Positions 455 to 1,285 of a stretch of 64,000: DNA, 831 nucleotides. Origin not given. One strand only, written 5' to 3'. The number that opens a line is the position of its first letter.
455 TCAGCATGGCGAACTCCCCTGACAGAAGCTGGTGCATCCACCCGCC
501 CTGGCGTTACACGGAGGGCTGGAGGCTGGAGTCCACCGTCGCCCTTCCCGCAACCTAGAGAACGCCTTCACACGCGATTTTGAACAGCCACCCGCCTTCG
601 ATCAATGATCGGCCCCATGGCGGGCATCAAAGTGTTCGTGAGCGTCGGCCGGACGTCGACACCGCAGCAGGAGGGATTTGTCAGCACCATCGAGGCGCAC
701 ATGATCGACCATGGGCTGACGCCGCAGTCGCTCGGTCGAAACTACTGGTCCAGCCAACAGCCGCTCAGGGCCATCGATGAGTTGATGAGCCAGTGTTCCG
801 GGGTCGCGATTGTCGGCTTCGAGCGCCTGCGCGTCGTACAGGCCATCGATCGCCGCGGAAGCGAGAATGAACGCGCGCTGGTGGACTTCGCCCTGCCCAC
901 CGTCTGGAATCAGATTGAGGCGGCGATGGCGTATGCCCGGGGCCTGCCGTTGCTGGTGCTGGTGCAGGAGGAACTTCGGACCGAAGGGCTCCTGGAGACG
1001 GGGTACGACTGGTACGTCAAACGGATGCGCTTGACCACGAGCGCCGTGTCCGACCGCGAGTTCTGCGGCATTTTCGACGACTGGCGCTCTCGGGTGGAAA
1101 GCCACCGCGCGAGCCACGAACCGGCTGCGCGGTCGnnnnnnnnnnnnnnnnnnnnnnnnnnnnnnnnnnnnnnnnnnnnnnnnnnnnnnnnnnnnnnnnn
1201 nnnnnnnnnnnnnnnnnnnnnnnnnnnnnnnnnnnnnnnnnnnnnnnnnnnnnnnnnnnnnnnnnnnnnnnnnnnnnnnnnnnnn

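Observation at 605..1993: Orphan effector-adaptor pair: TIR-like domain fused to an effector-associated domain, followed by a two-EAD adaptor protein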

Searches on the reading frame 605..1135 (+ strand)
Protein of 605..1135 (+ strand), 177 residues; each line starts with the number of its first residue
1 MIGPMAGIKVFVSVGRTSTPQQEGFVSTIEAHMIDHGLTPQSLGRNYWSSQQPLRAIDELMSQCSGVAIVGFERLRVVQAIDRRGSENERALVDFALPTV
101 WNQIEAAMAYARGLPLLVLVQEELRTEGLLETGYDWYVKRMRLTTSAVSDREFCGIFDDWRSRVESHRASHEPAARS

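Call 16: search_solved_structures(query=A1, max_evalue=10, show_alignments=3)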
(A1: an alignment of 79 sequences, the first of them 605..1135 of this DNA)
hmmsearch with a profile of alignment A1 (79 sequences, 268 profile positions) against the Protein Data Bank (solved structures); distinct sequences matched with E-value up to 10: 5.
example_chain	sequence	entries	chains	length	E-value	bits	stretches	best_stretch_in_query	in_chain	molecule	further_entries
2ju5_A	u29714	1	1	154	0.73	12.7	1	122-181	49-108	Thioredoxin Disulfide Isomerase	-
1w8s_A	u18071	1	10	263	1.2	12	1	9-57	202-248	FRUCTOSE-BISPHOSPHATE ALDOLASE CLASS I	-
1ojx_A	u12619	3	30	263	1.2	12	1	9-57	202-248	FRUCTOSE-BISPHOSPHATE ALDOLASE CLASS I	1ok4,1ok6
2yce_A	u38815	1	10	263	1.2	12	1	9-57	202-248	FRUCTOSE-BISPHOSPHATE ALDOLASE CLASS 1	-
2j1d_G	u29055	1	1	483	3.2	10.6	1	125-219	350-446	DISHEVELED-ASSOCIATED ACTIVATOR OF MORPHOGENESIS 1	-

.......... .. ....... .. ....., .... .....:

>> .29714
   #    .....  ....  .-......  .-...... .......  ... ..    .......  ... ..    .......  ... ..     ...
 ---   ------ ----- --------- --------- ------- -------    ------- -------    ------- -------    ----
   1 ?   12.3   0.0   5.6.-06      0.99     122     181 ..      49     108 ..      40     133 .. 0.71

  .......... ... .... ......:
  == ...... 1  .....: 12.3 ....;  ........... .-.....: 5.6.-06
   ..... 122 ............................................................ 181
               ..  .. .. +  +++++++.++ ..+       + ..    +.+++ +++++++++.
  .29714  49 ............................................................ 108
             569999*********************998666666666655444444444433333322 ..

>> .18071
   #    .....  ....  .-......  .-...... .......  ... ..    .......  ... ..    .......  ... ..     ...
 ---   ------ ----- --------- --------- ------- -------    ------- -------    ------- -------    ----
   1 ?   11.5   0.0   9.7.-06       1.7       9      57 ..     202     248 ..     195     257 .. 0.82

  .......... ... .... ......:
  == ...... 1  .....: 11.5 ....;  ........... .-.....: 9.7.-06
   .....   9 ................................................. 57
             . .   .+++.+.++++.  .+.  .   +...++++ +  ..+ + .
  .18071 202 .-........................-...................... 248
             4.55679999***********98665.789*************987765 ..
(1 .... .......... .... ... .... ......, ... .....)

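Call 22: predict_structure(alignment_id=A1)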
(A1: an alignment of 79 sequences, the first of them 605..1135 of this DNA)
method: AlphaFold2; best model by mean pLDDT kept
length: 177 residues; sequences in the alignment: 79
mean_pLDDT: 90.5   pTM: 0.86
mean pLDDT of the five models: 90.5, 89.9, 89.4, 88.5, 88.3
residues with pLDDT >= 90: 135; 70-90: 32; 50-70: 4; < 50: 6
segments of 3 or more residues with pLDDT < 50: 1-4
pLDDT, mean of each block of 10 residues (from residue 1): 69 92 96 97 94 96 97 92 96 92 94 95 84 84 90 96 96 61
secondary structure, 60 per line:
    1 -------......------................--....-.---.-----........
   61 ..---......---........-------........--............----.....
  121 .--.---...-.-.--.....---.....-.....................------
elements in order: E8-13 H20-35 E38-41 H53-62 E66-71 E75-82 E90-97 H100-111 E116-121 E137-141 H145-149 H151-171

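Call 24: fold_search(model_id=the predicted structure, library=pdb)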
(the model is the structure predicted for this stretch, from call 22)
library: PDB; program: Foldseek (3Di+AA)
matches with E <= 10: 1731; with E <= 0.001: 2
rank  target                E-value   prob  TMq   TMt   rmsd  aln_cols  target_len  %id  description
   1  8q6q_C                1.3e-04  1.00  0.45  0.47   8.4       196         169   12  Structure of human immunity related GTPase Q in complex with GABARAPL2. (released 2024-08-28)
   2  2a0k_A                2.2e-04  1.00  0.49  0.54   6.5       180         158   13  Crystal structure of Nucleoside 2-deoxyribosyltransferase from Trypanosoma brucei at 1.8 A resolution (released 2005-07-26)
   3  3lk6_B                1.7e-03  1.00  0.37  0.12   7.5       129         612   12  Beta-N-hexosaminidase N318D mutant (YBBD_N318D) from bacillus subtilis (released 2011-05-25)
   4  3lk6_C                1.7e-03  1.00  0.37  0.12   7.5       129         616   12  Beta-N-hexosaminidase N318D mutant (YBBD_N318D) from bacillus subtilis (released 2011-05-25)
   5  3bmx_A                1.8e-03  0.99  0.36  0.12   7.5       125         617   12  Beta-N-hexosaminidase (YbbD) from Bacillus subtilis (released 2008-12-16)
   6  5xr8                  2.2e-03  0.98  0.34  0.16   9.4       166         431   13  Crystal structure of the human CB1 in complex with agonist AM841 (released 2017-07-12)
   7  4gyk_B                2.6e-03  0.99  0.37  0.12   7.4       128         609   12  Crystal structure of mutant (D318N) bacillus subtilis family 3 glycoside hydrolase (nagz) in complex with glcnac-murna (released 2012-12-19)
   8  7qw4_J                2.6e-03  0.99  0.47  0.47   6.5       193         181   11  Pden_5119 protein (released 2023-02-08)
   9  6p6f_B                2.8e-03  0.97  0.37  0.42   8.2       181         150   15  BG505 SOSIP-I53-50NP (released 2019-06-19)
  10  3lk6_D                3.0e-03  0.99  0.37  0.12   7.5       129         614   12  Beta-N-hexosaminidase N318D mutant (YBBD_N318D) from bacillus subtilis (released 2011-05-25)
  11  3lk6_A                3.0e-03  0.99  0.36  0.12   8.1       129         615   12  Beta-N-hexosaminidase N318D mutant (YBBD_N318D) from bacillus subtilis (released 2011-05-25)
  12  7un8_A                3.4e-03  1.00  0.49  0.31   4.8       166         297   10  SfSTING with c-di-GMP single fiber (released 2022-07-27)
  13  5xra                  3.4e-03  0.97  0.34  0.16   9.0       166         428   11  Crystal structure of the human CB1 in complex with agonist AM11542 (released 2017-07-12)
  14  4gyj_B                3.6e-03  0.99  0.38  0.12   8.6       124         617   12  Crystal structure of mutant (D318N) bacillus subtilis family 3 glycoside hydrolase (nagz) in complex with glcnac-murna (released 2012-12-19)
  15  4gyj_A                3.9e-03  0.99  0.36  0.12   8.7       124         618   12  Crystal structure of mutant (D318N) bacillus subtilis family 3 glycoside hydrolase (nagz) in complex with glcnac-murna (released 2012-12-19)
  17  6evs_A                6.4e-03  0.99  0.45  0.55   6.6       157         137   12  Characterization of 2-deoxyribosyltransferase from psychrotolerant bacterium Bacillus psychrosaccharolyticus: a suitab (released 2018-11-14)
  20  8rh3_D                6.9e-03  0.99  0.35  0.41   4.0       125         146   14  Nucleoside 2'deoxyribosyltransferase from Chroococcidiopsis thermalis PCC 7203 WT bound to Gemcitabine (released 2024-02-21)
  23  7un8_E                7.8e-03  1.00  0.48  0.31   4.5       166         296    8  SfSTING with c-di-GMP single fiber (released 2022-07-27)
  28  9i9q_A                9.4e-03  0.98  0.45  0.57   5.6       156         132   14  Crystal structure of DNPH1 bound by compound 2. (released 2025-11-12)
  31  7fcc                  1.1e-02  1.00  0.55  0.65   7.0       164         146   13  IL-1RAcPb TIR domain (released 2022-07-20)
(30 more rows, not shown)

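Call 25: search_protein_families(library=pfam, alignment_id=A1, max_evalue=5)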
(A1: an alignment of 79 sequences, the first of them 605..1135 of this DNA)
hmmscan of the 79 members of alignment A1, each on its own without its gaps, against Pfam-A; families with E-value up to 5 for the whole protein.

A. member 1, window:605-1135:+ (177 aa): 0 families

B. families by the number of members that match (of 79 scanned): 37 families (the first 25 are shown)
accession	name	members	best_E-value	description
PF19960.5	EAD7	26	3e-23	Effector-associated domain 7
PF12770.12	CHAT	9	9.7e-13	CHAT domain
PF19955.5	EAD1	7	1.3e-18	Effector-associated domain 1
PF18262.7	PhetRS_B1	5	0.044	Phe-tRNA synthetase beta subunit B1 domain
PF20689.3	bDLD1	4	1.2e-11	Bacterial Death-like domain 1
PF19968.4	VMAP-M7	4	0.019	vWA-MoxR associated protein middle region (VMAP-M) 7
PF22016.2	DUF6933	2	0.048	Domain of unknown function (DUF6933)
PF17840.6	Tugs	1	0.0037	Tethering Ubl4a to BAGS domain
PF03474.20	DMA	1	0.018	DMRTA motif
PF16888.10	YwqH-like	1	0.02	YwqH-like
PF20813.2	FhbB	1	0.029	Factor H binding protein B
PF12451.13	VPS11_C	1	0.031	Vacuolar protein sorting protein 11 C terminal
PF19889.5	DUF6362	1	0.032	Domain of unknown function (DUF6362)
PF01335.27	DED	1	0.038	Death effector domain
PF09041.15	Aurora-A_bind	1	0.04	Aurora-A binding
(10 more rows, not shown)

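Call 28: fold_search(model_id=the predicted structure, library=viral)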
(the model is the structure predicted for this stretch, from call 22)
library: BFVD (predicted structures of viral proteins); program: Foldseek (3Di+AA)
matches with E <= 10: 897; with E <= 0.001: 8
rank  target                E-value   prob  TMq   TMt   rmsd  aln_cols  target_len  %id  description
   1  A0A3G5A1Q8            2.5e-05  1.00  0.49  0.56   8.5       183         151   13  Nucleoside 2-deoxyribosyltransferase [Harvfovirus sp.]
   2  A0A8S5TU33            1.2e-04  1.00  0.49  0.26  10.0       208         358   11  Deoxyribosyltransferase [Siphoviridae sp. ctYcY12]
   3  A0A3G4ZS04            1.4e-04  1.00  0.53  0.53   5.7       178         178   10  Uncharacterized protein [Terrestrivirus sp.]
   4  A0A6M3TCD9            1.6e-04  1.00  0.57  0.37   5.6       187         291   13  (no name in the UniProt tables at hand)
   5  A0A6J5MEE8            2.3e-04  1.00  0.40  0.50   9.3       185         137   10  Nucleoside 2-deoxyribosyltransferase [uncultured Caudovirales phage]
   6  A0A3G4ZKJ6            4.7e-04  1.00  0.56  0.33   5.8       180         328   10  Uncharacterized protein [Terrestrivirus sp.]
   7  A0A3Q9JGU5            6.8e-04  1.00  0.53  0.58   6.3       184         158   11  (no name in the UniProt tables at hand)
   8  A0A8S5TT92            8.3e-04  1.00  0.39  0.48  18.6       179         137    9  Nucleoside 2-deoxyribosyltransferase [Siphoviridae sp. ctzm5103]
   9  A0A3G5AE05            1.2e-03  1.00  0.57  0.60   4.6       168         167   12  TIR domain-containing protein [Satyrvirus sp.]
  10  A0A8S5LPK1            1.6e-03  1.00  0.38  0.49   7.1       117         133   14  Deoxyribosyltransferase [Siphoviridae sp. ctoiW10]
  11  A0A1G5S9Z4            1.6e-03  1.00  0.37  0.32   7.3       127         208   13  (no name in the UniProt tables at hand)
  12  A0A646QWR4            1.6e-03  1.00  0.45  0.52   7.7       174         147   10  (no name in the UniProt tables at hand)
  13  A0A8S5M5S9            3.2e-03  1.00  0.40  0.47   4.3       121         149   11  Nucleoside 2-deoxyribosyltransferase [Podoviridae sp. ctaNW81]
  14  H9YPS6                3.6e-03  0.98  0.44  0.42   8.1       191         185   13  (no name in the UniProt tables at hand)
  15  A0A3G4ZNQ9            4.1e-03  0.99  0.45  0.36   6.0       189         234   10  CD-NTase-associated protein 12/Pycsar effector protein TIR domain-containing protein [Terrestrivirus sp.]
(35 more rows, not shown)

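Call 45: search_dna_similar(query=window:605-1135:+, collection=plasmids, mode=protein, max_evalue=0.001)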
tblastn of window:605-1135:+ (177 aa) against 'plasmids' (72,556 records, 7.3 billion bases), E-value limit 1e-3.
Records with a match: 2; places in all: 2; records where one place covers at least 80% of the query: 2.
Best place of each record, by identity: <60% 2.
By first word of the organism name: Halorubrum 1; Rhodococcus 1.
By predicted mobility (MOB-suite, as given by PLSDB): non-mobilizable 1; mobilizable 1.
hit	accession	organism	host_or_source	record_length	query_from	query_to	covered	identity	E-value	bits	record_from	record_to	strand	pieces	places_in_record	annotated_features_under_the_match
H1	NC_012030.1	Halorubrum lacusprofundi ATCC 49239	-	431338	5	164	90%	31.3%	6e-23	101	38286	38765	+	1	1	hypothetical protein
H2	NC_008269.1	Rhodococcus jostii RHA1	-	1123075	8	166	90%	29.8%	6e-10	64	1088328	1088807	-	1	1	record has no annotation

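Call 46: get_annotated_region(hit=H1, flank=8000)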
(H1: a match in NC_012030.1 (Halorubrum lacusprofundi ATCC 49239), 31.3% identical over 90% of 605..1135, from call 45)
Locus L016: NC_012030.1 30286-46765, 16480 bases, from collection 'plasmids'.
description: Halorubrum lacusprofundi ATCC 49239 plasmid pHLAC01, complete sequence
organism: Halorubrum lacusprofundi ATCC 49239 (NCBI taxid 416348)
taxonomy: Archaea; Euryarchaeota; Halobacteria; Halobacteriales; Haloferacaceae; Halorubrum; Halorubrum lacusprofundi; Halorubrum lacusprofundi ATCC 49239
host: -; source: -; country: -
typing (MOB-suite, as given by PLSDB): non-mobilizable; mating-pair formation MPF_unknown
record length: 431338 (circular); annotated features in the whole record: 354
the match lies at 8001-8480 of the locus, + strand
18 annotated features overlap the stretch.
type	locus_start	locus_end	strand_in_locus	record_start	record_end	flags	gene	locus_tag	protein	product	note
CDS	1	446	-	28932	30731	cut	-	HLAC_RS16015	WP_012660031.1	DUF262 domain-containing protein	-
CDS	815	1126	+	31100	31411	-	-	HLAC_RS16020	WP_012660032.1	hypothetical protein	-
CDS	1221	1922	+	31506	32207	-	-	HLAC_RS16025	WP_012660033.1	hypothetical protein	-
CDS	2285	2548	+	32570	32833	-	-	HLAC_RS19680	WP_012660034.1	hypothetical protein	-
CDS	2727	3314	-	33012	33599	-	-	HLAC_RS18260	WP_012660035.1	7-cyano-7-deazaguanine synthase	-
CDS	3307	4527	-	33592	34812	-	-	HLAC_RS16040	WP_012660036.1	PfkB family carbohydrate kinase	-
CDS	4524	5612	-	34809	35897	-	-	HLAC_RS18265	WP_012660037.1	hypothetical protein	-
CDS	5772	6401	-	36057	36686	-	-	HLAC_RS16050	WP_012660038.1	hypothetical protein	-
CDS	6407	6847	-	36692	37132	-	-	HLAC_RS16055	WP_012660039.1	TIR domain-containing protein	-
CDS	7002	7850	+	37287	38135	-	-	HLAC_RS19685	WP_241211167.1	TIR domain-containing protein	-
CDS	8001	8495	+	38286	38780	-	-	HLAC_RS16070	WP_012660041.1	hypothetical protein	-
CDS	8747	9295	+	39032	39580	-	-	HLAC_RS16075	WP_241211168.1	adenylate/guanylate cyclase domain-containing protein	GO:0009190 - cyclic nucleotide biosynthetic process [Evidence IEA]; GO:0035556 - intracellular signal transduction ...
CDS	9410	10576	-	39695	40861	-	-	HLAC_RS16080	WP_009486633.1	ISH3-like element ISHla1 family transposase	GO:0006313 - DNA transposition [Evidence IEA]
CDS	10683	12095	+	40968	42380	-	-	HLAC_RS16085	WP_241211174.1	ATP-binding protein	-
CDS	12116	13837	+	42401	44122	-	-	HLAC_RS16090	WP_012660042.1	ATP-binding protein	-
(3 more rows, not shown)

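Call 47: get_annotated_region(hit=H2, flank=8000)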
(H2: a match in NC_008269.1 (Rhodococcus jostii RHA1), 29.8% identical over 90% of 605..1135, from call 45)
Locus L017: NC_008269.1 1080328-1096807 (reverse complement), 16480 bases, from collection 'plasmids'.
description: Rhodococcus jostii RHA1 plasmid pRHL1, complete sequence
organism: Rhodococcus jostii RHA1 (NCBI taxid 101510)
taxonomy: Bacteria; Actinomycetota; Actinomycetes; Mycobacteriales; Nocardiaceae; Rhodococcus; Rhodococcus jostii; Rhodococcus jostii RHA1
host: -; source: -; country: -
typing (MOB-suite, as given by PLSDB): mobilizable; relaxase MOBP,MOBP
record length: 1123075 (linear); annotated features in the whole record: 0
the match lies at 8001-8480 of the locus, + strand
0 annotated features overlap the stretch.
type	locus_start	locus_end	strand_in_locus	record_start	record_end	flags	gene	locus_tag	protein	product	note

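Call 71: search_protein_families(library=pfam, proteins=[L017:6736-7416:+, L016:5772-6398:-, L016:4524-5609:-, L016:10683-12092:+, L016:12116-13834:+], max_evalue=0.01)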
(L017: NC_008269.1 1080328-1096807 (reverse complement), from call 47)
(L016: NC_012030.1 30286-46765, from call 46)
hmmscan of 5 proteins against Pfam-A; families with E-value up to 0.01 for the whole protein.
L017:6736-7416:+ (227 aa): 1 family
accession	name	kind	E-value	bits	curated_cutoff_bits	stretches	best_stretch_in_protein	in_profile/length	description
PF01329.24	Pterin_4a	-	6.9e-19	68.2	26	1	113-213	2-90/91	Pterin 4 alpha carbinolamine dehydratase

L016:5772-6398:- (208 aa): 2 families
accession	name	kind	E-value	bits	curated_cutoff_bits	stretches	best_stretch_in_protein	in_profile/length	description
PF24838.2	8xMP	-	1.5e-26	93.3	30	1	24-157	1-132/136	Octameric membrane protein family (8xMP)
PF04930.20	FUN14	-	0.0042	17.9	22.5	1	51-94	1-44/92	FUN14 family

L016:4524-5609:- (361 aa): 0 families

L016:10683-12092:+ (470 aa): 11 families
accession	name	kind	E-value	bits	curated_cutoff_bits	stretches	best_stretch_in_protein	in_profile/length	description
PF02518.31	HATPase_c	-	2.3e-16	60.7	26.4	1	360-459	4-108/111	Histidine kinase-, DNA gyrase B-, and HSP90-like ATPase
PF00989.32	PAS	-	3.5e-10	40.3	22.6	1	127-221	4-98/113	PAS fold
PF08448.16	PAS_4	-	2.9e-09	37.6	23.1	1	131-221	2-90/110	PAS fold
PF00512.31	HisKA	-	1.1e-07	32.3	26.9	1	258-311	6-60/66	His Kinase A (phospho-acceptor) domain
PF13426.13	PAS_9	-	2.6e-07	31.3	27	1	138-221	6-86/103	PAS domain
PF13185.12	GAF_2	-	1.8e-06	28.7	28.6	1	17-104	51-136/136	GAF domain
PF01590.32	GAF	-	2.2e-06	28.7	22.4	1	14-103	52-133/133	GAF domain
PF13581.12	HATPase_c_2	-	2.4e-06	28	27.4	1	361-457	31-126/127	Histidine kinase-like ATPase domain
PF13492.12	GAF_3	-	8.3e-05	23.4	27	1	27-105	50-129/129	GAF domain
PF08447.18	PAS_3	-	0.0001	22.9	25.6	1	147-221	2-78/89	PAS fold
PF13188.13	PAS_8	-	0.00015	22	21.8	1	126-174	3-48/65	PAS domain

L016:12116-13834:+ (573 aa): 6 families
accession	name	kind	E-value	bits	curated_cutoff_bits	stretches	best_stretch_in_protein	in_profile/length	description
PF02518.31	HATPase_c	-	4.1e-24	85.6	26.4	1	467-564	2-106/111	Histidine kinase-, DNA gyrase B-, and HSP90-like ATPase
PF16927.11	HisKA_7TM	-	1.1e-16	61.8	28.6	1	24-233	5-211/224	N-terminal 7TM region of histidine kinase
PF00512.31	HisKA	-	3.8e-12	46.5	26.9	1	350-427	2-64/66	His Kinase A (phospho-acceptor) domain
PF13188.13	PAS_8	-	6e-05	23.2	21.8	1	246-290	9-55/65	PAS domain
PF13596.12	PAS_10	-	0.0054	17.8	22.1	0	251-296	12-57/106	PAS domain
PF13581.12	HATPase_c_2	-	0.008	16.6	27.4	0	478-544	39-111/127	Histidine kinase-like ATPase domain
